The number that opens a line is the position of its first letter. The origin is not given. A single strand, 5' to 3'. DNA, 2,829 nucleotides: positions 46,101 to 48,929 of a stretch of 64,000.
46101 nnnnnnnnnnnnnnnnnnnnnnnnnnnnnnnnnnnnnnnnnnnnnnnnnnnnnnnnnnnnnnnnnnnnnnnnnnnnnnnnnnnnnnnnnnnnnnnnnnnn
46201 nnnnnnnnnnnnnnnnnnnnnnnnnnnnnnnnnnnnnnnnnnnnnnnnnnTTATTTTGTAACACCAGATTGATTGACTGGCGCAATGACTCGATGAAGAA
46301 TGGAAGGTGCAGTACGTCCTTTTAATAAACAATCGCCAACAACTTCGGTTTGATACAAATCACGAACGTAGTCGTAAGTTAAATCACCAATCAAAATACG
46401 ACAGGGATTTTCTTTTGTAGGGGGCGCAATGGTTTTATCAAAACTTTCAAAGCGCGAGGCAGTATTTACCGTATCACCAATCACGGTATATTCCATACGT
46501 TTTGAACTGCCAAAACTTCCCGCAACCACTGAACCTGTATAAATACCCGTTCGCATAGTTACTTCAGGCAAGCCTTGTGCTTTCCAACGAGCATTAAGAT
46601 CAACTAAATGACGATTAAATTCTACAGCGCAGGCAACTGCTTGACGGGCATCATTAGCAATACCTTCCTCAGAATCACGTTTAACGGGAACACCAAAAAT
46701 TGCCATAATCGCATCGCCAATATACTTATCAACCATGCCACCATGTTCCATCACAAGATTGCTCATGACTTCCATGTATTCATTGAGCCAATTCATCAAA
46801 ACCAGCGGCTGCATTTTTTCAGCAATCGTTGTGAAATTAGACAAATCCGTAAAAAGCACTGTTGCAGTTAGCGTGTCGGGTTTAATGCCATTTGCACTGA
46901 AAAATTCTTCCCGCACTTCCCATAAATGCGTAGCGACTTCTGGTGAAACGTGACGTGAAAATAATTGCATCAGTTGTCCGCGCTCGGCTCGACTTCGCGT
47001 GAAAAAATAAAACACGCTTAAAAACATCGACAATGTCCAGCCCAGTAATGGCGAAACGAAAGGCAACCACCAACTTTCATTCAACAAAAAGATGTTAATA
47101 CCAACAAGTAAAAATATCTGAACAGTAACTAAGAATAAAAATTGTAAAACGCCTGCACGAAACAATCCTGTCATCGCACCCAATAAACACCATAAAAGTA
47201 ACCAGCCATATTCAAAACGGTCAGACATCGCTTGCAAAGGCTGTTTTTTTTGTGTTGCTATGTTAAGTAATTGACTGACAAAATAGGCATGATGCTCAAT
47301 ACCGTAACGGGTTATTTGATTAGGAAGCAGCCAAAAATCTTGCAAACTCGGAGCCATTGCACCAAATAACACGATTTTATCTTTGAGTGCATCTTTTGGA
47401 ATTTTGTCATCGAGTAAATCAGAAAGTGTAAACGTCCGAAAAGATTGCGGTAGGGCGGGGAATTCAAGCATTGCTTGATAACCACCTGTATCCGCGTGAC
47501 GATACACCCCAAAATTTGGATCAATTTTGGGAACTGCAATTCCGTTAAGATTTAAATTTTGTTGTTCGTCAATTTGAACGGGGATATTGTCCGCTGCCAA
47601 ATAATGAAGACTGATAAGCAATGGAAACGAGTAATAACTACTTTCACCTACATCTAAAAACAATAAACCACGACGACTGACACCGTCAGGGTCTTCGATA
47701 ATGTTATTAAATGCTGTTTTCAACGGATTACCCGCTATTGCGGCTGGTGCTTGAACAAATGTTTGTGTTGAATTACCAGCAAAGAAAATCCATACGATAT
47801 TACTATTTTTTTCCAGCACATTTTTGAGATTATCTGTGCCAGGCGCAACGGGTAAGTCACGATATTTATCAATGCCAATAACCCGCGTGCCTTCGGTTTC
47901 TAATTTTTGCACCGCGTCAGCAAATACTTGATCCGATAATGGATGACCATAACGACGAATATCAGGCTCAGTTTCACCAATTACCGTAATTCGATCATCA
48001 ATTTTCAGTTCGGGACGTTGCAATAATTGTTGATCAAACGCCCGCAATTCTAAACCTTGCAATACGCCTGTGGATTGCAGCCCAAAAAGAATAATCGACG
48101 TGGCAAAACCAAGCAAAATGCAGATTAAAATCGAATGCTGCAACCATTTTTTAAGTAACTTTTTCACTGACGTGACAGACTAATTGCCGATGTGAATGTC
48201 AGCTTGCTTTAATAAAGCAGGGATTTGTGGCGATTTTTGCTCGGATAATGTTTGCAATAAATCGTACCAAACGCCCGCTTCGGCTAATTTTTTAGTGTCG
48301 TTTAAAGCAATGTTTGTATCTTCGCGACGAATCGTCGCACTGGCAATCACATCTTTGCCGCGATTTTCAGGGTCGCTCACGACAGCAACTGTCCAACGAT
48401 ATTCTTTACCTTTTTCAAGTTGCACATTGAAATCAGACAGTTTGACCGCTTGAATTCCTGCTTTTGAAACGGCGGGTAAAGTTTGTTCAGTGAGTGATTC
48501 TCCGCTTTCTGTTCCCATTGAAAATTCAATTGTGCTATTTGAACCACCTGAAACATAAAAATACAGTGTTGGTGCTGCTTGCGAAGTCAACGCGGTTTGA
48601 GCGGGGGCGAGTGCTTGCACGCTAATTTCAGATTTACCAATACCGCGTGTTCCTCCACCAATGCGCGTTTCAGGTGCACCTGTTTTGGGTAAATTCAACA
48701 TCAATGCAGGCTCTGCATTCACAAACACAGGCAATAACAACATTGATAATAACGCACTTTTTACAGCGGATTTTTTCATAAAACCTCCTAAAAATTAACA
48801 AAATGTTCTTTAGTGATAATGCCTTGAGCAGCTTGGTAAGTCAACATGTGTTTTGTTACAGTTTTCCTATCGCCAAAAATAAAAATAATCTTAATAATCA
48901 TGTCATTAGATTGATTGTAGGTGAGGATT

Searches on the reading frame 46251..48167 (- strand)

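Call 56: search_protein_families(library=pfam, proteins=[window:46251-48167:-], max_evalue=0.001)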
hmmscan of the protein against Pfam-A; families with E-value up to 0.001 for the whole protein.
window:46251-48167:- (638 aa): 2 families
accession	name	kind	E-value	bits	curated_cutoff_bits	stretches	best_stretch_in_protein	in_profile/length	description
PF05226.16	CHASE2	-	5.5e-48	164.2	26.3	1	24-331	3-256/257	CHASE2 domain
PF00211.25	Guanylate_cyc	-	8.1e-24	84.7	21.9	1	434-618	8-173/183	Adenylate and Guanylate cyclase catalytic domain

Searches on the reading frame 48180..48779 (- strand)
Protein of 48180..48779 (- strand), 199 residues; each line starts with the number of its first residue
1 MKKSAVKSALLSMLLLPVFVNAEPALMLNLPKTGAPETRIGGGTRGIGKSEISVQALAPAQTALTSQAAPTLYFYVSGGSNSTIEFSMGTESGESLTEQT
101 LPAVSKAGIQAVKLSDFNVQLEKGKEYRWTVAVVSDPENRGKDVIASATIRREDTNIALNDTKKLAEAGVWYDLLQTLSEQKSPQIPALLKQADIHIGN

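Call 56: search_protein_families(library=pfam, proteins=[window:48180-48779:-], max_evalue=0.001)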
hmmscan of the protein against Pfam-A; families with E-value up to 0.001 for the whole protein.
window:48180-48779:- (199 aa): 1 family
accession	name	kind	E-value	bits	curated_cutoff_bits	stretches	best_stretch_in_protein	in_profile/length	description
PF06051.17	DUF928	-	1.1e-26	94.1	26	1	41-186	2-160/184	Domain of Unknown Function (DUF928)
